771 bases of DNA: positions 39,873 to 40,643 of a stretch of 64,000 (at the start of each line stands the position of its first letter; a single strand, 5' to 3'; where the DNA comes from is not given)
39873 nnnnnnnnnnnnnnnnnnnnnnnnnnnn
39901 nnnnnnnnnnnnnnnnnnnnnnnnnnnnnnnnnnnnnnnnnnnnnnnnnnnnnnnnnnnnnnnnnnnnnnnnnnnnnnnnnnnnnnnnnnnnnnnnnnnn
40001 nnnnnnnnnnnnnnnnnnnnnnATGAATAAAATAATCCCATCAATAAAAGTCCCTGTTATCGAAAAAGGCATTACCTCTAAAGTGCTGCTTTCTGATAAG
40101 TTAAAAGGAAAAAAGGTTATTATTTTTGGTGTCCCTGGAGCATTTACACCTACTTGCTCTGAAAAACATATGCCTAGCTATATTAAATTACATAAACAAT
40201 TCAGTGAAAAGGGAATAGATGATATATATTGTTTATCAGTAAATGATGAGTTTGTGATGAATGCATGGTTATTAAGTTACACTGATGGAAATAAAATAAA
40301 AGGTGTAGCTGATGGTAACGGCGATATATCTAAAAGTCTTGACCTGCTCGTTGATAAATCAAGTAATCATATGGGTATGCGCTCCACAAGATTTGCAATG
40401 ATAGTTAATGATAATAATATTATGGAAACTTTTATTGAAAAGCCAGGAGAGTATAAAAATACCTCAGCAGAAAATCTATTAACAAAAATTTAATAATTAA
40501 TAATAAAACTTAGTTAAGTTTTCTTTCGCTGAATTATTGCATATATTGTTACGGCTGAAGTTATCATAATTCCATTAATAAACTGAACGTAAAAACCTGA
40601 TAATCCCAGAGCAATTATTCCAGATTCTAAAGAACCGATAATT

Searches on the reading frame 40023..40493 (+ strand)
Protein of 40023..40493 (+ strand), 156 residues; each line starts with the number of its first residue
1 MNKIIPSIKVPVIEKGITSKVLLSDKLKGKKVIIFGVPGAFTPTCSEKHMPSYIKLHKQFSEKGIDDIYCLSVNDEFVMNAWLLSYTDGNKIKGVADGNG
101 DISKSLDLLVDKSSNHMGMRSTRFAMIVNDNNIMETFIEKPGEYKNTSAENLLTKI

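Call 6: search_protein_families(library=pfam, proteins=[window:40023-40493:+])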
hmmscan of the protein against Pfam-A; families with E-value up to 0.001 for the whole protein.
window:40023-40493:+ (156 aa): 2 families
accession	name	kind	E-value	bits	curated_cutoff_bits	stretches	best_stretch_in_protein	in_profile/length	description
PF08534.16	Redoxin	-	1.1e-29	103.5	26.6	1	18-153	18-148/148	Redoxin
PF00578.27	AhpC-TSA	-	2.7e-12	47.2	26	1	4-133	4-120/124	AhpC/TSA family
